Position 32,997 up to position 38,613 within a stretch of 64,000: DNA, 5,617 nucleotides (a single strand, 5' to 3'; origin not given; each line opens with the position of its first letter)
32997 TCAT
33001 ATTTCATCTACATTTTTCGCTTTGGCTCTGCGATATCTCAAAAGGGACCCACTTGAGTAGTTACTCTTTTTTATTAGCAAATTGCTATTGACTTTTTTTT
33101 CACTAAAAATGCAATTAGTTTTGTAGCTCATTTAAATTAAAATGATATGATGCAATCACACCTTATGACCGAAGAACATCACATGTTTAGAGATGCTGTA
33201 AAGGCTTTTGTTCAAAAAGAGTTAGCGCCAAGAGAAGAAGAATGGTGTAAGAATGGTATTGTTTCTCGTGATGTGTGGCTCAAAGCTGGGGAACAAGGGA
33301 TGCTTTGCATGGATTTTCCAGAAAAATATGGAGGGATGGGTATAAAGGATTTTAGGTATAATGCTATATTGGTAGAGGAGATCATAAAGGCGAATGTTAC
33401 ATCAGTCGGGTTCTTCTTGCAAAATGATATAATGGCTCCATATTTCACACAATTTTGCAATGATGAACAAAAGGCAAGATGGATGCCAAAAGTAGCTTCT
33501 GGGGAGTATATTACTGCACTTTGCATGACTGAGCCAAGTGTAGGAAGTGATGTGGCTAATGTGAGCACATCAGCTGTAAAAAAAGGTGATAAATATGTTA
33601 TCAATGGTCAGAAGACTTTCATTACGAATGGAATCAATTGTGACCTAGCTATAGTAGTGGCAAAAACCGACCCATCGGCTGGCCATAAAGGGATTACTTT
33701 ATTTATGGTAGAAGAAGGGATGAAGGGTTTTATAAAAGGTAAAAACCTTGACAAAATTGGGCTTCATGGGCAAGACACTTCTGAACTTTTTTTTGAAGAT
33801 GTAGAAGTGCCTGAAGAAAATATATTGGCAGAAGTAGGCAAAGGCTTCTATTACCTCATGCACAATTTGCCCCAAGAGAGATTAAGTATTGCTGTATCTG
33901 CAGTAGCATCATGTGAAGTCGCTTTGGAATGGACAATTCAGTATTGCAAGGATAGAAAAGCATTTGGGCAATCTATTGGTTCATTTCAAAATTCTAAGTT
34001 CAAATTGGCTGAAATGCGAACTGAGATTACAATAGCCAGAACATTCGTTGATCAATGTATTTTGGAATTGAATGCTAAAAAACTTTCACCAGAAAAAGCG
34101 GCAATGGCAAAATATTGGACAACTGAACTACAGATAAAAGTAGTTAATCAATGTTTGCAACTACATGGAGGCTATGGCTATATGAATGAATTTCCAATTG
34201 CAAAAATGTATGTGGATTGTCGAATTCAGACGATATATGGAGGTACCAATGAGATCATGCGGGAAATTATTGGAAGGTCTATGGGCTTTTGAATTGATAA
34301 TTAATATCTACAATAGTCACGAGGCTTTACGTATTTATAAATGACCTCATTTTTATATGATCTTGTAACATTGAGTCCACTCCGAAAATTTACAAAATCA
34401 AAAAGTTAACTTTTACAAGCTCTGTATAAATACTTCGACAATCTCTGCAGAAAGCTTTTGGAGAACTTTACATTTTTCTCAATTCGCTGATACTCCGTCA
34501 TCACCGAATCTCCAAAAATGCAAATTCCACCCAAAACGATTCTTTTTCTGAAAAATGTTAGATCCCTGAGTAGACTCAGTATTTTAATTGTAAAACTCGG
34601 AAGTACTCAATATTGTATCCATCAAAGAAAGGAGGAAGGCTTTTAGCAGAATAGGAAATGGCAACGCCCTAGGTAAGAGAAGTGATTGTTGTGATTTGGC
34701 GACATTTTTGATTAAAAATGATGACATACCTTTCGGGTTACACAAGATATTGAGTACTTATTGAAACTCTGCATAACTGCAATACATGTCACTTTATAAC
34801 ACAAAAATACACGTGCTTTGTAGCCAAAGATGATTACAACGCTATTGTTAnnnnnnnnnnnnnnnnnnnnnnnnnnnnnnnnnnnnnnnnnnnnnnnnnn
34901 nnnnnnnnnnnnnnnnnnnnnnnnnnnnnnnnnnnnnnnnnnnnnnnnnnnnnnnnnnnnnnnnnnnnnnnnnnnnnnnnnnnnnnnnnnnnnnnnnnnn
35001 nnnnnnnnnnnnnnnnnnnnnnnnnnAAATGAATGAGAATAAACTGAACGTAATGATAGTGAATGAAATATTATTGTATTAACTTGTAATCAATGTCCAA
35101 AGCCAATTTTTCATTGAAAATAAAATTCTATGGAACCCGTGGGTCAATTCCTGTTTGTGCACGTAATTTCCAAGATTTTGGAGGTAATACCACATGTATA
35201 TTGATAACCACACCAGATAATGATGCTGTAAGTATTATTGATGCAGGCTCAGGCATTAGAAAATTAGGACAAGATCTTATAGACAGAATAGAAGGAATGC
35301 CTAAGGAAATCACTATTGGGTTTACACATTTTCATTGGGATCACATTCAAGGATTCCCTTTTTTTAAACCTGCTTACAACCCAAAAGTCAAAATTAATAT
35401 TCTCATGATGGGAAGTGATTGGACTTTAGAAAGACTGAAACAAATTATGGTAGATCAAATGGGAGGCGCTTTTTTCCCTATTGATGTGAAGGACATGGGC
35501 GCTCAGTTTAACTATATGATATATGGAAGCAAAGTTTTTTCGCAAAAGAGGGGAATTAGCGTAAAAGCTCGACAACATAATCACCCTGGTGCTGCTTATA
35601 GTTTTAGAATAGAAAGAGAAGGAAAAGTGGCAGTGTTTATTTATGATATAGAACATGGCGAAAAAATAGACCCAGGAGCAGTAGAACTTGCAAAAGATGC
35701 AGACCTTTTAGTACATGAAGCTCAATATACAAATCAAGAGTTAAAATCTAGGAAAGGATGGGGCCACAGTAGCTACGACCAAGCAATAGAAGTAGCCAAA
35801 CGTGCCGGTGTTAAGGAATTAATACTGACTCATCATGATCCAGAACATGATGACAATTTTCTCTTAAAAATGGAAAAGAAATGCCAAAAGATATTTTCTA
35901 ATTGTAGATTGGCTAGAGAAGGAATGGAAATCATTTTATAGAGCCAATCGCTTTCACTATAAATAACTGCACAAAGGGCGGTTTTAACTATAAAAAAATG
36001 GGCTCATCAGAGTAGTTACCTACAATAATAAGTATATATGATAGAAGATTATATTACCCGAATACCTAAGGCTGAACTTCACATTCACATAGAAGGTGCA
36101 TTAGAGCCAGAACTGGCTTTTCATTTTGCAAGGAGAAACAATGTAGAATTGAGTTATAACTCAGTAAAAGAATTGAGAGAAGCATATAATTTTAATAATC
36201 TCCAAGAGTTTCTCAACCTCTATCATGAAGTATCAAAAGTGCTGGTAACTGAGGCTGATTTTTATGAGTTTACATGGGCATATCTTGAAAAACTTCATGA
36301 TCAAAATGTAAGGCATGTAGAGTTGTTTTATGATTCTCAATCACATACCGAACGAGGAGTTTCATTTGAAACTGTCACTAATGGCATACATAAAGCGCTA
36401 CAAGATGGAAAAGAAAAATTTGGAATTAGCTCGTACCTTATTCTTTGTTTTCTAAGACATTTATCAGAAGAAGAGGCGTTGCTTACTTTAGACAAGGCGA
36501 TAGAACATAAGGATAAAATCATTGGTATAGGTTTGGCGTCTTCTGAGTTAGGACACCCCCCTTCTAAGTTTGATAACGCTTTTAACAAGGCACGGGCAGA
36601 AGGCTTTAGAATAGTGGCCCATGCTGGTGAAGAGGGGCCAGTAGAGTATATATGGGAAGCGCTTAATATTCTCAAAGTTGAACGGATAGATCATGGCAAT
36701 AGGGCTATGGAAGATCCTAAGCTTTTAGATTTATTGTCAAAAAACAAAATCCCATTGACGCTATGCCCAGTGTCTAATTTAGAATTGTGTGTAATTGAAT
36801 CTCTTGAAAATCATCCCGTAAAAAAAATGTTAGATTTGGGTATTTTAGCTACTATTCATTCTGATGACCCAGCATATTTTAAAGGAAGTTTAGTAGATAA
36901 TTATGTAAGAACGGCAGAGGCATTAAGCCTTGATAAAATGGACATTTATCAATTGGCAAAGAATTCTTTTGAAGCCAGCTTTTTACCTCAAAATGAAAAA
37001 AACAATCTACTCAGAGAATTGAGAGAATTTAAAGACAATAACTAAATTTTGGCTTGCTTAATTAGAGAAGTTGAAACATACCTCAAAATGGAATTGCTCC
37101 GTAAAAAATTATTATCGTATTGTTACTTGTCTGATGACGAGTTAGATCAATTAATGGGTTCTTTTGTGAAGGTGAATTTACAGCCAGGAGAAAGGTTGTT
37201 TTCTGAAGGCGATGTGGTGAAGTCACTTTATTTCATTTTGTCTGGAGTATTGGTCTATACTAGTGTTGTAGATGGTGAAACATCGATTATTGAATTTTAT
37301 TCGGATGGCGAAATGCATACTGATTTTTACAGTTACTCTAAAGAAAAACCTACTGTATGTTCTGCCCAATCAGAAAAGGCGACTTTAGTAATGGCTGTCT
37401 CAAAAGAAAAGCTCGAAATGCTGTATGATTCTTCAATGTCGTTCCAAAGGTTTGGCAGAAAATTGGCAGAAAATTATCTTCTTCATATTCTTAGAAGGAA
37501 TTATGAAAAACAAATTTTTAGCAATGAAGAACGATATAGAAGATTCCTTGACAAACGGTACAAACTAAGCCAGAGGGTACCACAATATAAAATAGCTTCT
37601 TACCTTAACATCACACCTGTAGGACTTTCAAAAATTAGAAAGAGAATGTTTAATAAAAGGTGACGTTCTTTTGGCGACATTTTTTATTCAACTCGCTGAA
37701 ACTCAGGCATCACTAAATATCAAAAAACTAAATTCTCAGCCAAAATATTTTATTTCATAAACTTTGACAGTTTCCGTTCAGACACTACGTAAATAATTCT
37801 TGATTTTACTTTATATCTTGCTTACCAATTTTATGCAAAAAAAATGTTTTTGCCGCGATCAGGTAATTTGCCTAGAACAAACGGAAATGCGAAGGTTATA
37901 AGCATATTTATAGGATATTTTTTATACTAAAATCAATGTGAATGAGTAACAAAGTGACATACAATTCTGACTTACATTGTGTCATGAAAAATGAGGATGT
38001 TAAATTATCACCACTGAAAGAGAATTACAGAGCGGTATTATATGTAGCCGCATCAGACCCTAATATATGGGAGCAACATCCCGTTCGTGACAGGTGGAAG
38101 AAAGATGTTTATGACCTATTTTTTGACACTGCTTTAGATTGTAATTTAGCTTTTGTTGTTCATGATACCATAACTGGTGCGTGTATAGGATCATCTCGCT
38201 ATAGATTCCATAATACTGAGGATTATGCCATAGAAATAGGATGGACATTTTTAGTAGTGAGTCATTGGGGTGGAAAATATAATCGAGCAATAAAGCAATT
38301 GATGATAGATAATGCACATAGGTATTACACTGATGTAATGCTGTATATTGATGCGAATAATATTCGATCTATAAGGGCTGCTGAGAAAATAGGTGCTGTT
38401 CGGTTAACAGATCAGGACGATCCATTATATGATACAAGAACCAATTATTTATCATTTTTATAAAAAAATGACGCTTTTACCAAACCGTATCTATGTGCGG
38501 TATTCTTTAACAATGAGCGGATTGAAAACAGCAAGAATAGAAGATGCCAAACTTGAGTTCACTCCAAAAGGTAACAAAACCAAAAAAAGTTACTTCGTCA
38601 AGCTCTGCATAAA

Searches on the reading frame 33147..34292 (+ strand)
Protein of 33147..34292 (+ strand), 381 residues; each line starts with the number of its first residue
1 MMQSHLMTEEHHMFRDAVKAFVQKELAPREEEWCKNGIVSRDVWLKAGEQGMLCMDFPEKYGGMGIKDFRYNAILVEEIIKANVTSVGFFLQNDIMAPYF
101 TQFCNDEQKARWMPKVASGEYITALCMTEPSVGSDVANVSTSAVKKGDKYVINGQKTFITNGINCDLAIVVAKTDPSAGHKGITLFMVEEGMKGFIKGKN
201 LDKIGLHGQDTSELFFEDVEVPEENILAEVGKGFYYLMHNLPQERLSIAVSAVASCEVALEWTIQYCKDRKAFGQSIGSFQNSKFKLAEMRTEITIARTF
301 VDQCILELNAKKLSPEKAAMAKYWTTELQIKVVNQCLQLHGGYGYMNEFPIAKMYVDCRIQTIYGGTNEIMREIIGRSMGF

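Call 14: search_protein_families(library=pfam, proteins=[window:33147-34292:+])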
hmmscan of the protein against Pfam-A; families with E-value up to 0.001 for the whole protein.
window:33147-34292:+ (381 aa): 5 families
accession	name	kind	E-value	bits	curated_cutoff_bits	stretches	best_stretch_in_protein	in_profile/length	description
PF00441.29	Acyl-CoA_dh_1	-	2.3e-47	161.3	22.4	1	231-379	1-149/150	Acyl-CoA dehydrogenase, C-terminal domain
PF02771.21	Acyl-CoA_dh_N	-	2.3e-32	112.2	22.9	1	8-120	1-113/113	Acyl-CoA dehydrogenase, N-terminal domain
PF02770.24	Acyl-CoA_dh_M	-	2.3e-26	92.2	33.3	1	124-219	1-97/97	Acyl-CoA dehydrogenase, middle domain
PF08028.16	Acyl-CoA_dh_2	-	1.3e-08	35.6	22.7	1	248-368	3-133/134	Acyl-CoA dehydrogenase, C-terminal domain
PF22924.1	ACOX_C_alpha1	-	9.3e-07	29.2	27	1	318-377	107-166/169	Acyl-CoA oxidase, C-alpha1 domain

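Call 60: list_cluster_members(proteins=[window:33147-34292:+, window:36038-37045:+, window:49208-50347:-, window:43894-46161:+])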
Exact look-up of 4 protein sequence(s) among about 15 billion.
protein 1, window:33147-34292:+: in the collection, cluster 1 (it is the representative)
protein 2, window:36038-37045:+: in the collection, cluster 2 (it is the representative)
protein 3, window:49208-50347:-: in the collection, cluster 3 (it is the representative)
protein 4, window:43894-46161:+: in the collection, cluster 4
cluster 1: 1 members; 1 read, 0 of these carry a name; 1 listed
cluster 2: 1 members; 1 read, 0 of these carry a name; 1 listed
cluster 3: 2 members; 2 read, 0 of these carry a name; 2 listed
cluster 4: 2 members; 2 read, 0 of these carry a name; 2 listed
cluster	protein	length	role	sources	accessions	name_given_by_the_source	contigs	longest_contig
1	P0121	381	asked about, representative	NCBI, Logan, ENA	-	-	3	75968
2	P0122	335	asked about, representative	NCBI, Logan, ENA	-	-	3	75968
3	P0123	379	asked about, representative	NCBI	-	-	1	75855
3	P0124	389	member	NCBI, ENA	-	-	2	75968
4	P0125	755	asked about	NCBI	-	-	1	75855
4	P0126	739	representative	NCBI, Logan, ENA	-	-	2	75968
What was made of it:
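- Tried and rejected: No names were returned (call 60).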

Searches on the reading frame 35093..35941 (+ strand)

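Call 14: search_protein_families(library=pfam, proteins=[window:35093-35941:+])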
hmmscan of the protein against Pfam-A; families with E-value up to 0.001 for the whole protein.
window:35093-35941:+ (282 aa): 2 families
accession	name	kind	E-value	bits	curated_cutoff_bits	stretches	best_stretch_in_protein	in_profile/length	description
PF12706.13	Lactamase_B_2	-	1.1e-15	58.2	27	1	49-248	5-200/200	Beta-lactamase superfamily domain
PF00753.33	Lactamase_B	-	4.8e-07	30.3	22.7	1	30-101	3-73/196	Metallo-beta-lactamase superfamily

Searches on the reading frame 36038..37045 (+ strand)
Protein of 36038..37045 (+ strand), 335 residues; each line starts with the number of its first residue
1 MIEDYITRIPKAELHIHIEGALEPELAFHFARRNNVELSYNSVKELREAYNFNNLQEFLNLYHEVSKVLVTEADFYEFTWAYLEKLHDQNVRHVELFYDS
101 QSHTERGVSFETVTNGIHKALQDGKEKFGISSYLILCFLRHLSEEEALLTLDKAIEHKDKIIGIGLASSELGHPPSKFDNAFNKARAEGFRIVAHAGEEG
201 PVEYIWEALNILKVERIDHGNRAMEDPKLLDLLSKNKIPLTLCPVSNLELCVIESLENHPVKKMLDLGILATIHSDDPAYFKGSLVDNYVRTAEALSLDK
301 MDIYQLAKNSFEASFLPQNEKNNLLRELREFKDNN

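Call 15: find_related_loci(query=window:36038-37045:+, collection=genome_contigs, flank=10000)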
Query window:36038-37045:+ (335 aa) in genome_contigs; peptide patterns used: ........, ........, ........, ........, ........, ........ (x = any residue, [..] = any of these).
50 stretches matched a pattern; 3 encode a relative of the query (tblastn E <= 1e-3); 3 distinct loci.
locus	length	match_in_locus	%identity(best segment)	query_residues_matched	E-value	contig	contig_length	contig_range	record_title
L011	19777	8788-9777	57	2-331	2e-129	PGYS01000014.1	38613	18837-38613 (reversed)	MAG: Ignavibacteriae bacterium HGW-Ignavibacteriae-3 bjp_ig2158_scaffold_357, whole genome shotgun sequence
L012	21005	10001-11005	50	1-335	5e-116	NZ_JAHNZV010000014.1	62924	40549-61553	Psychromonas antarctica strain DSM 10704 Node_14, whole genome shotgun sequence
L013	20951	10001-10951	28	9-332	2e-36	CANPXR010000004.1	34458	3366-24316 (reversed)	MAG: uncultured Bacilli bacterium isolate Lapin-004__bin62 genome assembly, contig: Lapin-004__NODE_1446_length_34458_co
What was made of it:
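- Tried and rejected: I scanned GTDB genomes with the adenosine deaminase and found no close relative (call 15).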

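Call 67: find_homologous_proteins(query=window:36038-37045:+, max_evalue=1e-40)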
Query window:36038-37045:+ (335 aa): 8000 proteins with E <= 1e-40 among 8000 candidates; the best 120 are listed.
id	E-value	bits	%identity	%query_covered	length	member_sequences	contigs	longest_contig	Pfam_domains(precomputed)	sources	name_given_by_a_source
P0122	3.7e-220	748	100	100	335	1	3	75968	PF00962.29,PF19326.6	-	-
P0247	2.8e-185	633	84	99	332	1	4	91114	PF00962.29,PF19326.6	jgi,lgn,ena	-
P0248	2.0e-184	630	84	99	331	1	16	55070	PF00962.29,PF19326.6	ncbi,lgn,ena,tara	tara:strand:- start:3282 stop:4277 length:996 start_codon:yes stop_codon:yes gene_type:complete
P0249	7.0e-184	629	84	99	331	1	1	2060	PF00962.29,PF19326.6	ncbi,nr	ncbi:MAG: adenosine deaminase [Saprospiraceae bacterium]|nr:adenosine deaminase [Saprospiraceae bact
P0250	2.6e-182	623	81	100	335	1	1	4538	PF00962.29,PF19326.6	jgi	-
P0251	2.9e-179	613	82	99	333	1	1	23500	PF00962.29,PF19326.6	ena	-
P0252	1.8e-174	598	79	99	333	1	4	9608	PF00962.29,PF19326.6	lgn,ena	-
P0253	4.9e-174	596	79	99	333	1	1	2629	PF00962.29,PF19326.6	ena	-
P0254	5.6e-174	596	79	99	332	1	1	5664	PF00962.29,PF19326.6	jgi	jgi:adenosine deaminase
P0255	3.2e-173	593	78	99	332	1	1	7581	PF00962.29,PF19326.6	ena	-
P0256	1.1e-172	592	78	99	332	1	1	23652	PF00962.29,PF19326.6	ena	-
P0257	2.6e-170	584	77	99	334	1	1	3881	PF00962.29,PF19326.6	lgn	-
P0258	1.6e-167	575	76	94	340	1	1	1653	PF00962.29,PF19326.6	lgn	-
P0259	6.0e-164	563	76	97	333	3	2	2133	PF00962.29,PF19326.6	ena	-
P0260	1.0e-162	559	75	98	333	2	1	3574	PF00962.29,PF19326.6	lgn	-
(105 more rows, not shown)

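Call 68: find_encoding_contigs(protein=P0247, flank=10000, max_places=1)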
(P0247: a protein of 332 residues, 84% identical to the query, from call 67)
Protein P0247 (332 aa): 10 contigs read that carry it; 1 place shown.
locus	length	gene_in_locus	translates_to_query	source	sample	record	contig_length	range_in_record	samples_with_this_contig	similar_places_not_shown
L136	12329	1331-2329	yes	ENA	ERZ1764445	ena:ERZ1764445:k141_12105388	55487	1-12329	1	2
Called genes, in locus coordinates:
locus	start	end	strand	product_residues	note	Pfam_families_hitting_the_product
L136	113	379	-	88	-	PF01527:HTH_Tnp_1, PF13384:HTH_23 (weak), PF13551:HTH_29 (weak), PF13518:HTH_28 (weak)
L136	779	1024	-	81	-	-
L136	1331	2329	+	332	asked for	PF00962:A_deaminase, PF19326:AMP_deaminase (weak)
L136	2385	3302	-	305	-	PF00106:adh_short, PF08659:KR, PF13561:adh_short_C2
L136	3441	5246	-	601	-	PF02771:Acyl-CoA_dh_N (faint), PF02770:Acyl-CoA_dh_M, PF00441:Acyl-CoA_dh_1, PF08028:Acyl-CoA_dh_2 (faint), PF22924:ACOX_C_alpha1 (weak), PF12806:Acyl-CoA_dh_C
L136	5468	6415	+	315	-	PF04116:FA_hydroxylase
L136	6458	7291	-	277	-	PF00581:Rhodanese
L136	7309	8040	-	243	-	PF20772:TACO1_YebC_N, PF01709:Transcrip_reg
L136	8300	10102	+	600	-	PF13237:Fer4_10 (faint), PF13484:Fer4_16 (faint), PF14691:Fer4_20, PF07992:Pyr_redox_2, PF13738:Pyr_redox_3, PF00037:Fer4 (weak), PF12838:Fer4_7, PF00037:Fer4 (weak)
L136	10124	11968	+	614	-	PF01558:POR, PF01855:POR_N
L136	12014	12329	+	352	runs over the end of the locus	PF02775:TPP_enzyme_C, PF12367:PFO_beta_C (faint)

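Call 69: find_encoding_contigs(protein=P0248, flank=10000, max_places=1)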
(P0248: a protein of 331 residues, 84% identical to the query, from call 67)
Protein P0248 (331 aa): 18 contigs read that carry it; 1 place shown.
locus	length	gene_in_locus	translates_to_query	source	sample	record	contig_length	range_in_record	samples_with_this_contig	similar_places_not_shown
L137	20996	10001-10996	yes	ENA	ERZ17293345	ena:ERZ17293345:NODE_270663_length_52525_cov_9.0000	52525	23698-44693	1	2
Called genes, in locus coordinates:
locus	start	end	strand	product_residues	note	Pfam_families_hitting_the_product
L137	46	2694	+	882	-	PF13620:CarboxypepD_reg (weak), PF13715:CarbopepD_reg_2, PF07715:Plug, PF00593:TonB_dep_Rec_b-barrel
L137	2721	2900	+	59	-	-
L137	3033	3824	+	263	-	PF00459:Inositol_P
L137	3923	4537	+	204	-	PF01583:APS_kinase, PF13238:AAA_18 (weak), PF13671:AAA_33 (weak)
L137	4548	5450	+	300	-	PF01507:PAPS_reduct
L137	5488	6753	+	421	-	PF00009:GTP_EFTU, PF01926:MMR_HSR1 (faint), PF03144:GTP_EFTU_D2 (weak), PF22594:GTP-eEF1A_C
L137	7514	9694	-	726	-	PF02838:Glyco_hydro_20b, PF00728:Glyco_hydro_20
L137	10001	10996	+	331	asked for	PF00962:A_deaminase, PF19326:AMP_deaminase (weak)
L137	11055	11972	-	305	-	PF00106:adh_short, PF08659:KR, PF13561:adh_short_C2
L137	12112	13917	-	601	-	PF02771:Acyl-CoA_dh_N (faint), PF02770:Acyl-CoA_dh_M, PF00441:Acyl-CoA_dh_1, PF08028:Acyl-CoA_dh_2 (faint), PF22924:ACOX_C_alpha1 (weak), PF12806:Acyl-CoA_dh_C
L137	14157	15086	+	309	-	PF04116:FA_hydroxylase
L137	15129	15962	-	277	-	PF00581:Rhodanese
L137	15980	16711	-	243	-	PF20772:TACO1_YebC_N, PF01709:Transcrip_reg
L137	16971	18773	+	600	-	PF13237:Fer4_10 (faint), PF13484:Fer4_16 (faint), PF14691:Fer4_20, PF07992:Pyr_redox_2, PF13738:Pyr_redox_3, PF00037:Fer4 (weak), PF12838:Fer4_7, PF00037:Fer4 (weak)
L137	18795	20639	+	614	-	PF01558:POR, PF01855:POR_N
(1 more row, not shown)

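Call 70: find_encoding_contigs(protein=P0251, flank=10000, max_places=1)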
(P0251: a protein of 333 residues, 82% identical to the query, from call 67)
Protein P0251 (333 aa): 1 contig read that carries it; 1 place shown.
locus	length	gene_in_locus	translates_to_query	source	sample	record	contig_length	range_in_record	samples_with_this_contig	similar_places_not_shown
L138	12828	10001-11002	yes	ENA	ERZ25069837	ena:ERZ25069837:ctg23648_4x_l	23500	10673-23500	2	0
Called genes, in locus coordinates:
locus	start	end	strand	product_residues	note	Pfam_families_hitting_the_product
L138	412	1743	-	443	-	-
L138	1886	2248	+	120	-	-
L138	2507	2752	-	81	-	-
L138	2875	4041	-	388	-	PF05167:DUF711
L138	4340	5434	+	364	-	PF27188:SfmD_perox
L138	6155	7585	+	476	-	PF18990:DUF5723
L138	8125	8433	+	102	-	PF13483:Lactamase_B_3 (weak)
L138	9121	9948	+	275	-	PF12706:Lactamase_B_2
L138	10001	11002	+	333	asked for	PF00962:A_deaminase, PF19326:AMP_deaminase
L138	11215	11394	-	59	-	PF05016:ParE_toxin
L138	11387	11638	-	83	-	PF03693:ParD_antitoxin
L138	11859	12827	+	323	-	?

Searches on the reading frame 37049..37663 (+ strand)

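Call 14: search_protein_families(library=pfam, proteins=[window:37049-37663:+])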
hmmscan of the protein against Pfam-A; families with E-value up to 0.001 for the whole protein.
window:37049-37663:+ (204 aa): 1 family
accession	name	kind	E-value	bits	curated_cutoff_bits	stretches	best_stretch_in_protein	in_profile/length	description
PF00027.35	cNMP_binding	-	9.9e-12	45.1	27.5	1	42-128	2-88/89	Cyclic nucleotide-binding domain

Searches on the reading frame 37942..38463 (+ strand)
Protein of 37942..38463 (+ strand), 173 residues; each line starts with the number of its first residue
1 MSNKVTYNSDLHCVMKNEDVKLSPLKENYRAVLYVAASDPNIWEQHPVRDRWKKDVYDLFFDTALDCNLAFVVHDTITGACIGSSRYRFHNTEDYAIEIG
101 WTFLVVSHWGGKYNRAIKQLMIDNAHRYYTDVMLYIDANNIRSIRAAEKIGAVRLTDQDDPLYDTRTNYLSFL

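Call 13: find_encoding_contigs(protein=window:37942-38463:+, flank=3000, max_places=6)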
Protein window:37942-38463:+ (173 aa): 3 contigs read that carry it; 2 places shown.
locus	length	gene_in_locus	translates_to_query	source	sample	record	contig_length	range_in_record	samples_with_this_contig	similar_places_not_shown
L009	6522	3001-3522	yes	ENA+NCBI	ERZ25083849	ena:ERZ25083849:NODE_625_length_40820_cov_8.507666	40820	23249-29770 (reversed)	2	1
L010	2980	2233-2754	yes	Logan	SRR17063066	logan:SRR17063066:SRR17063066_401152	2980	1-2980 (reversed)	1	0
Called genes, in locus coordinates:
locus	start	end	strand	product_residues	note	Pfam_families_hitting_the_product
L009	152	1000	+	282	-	PF00753:Lactamase_B (weak), PF12706:Lactamase_B_2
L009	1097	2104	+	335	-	PF00962:A_deaminase, PF19326:AMP_deaminase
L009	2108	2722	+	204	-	PF00027:cNMP_binding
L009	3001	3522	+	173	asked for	PF13302:Acetyltransf_3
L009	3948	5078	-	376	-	PF26549:Tricorn_N, PF26550:Tricorn_2nd (faint), PF07676:PD40, PF26549:Tricorn_N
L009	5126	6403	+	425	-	PF04389:Peptidase_M28, PF01546:Peptidase_M20 (weak), PF13180:PDZ_2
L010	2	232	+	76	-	?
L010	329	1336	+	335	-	PF00962:A_deaminase, PF19326:AMP_deaminase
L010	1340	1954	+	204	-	PF00027:cNMP_binding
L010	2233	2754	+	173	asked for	PF13302:Acetyltransf_3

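Call 14: search_protein_families(library=pfam, proteins=[window:37942-38463:+])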
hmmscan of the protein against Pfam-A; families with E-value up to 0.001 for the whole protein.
window:37942-38463:+ (173 aa): 1 family
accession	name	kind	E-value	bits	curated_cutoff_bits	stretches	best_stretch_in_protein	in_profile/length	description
PF13302.13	Acetyltransf_3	-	7.9e-12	46.5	25.4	1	21-152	3-137/138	Acetyltransferase (GNAT) domain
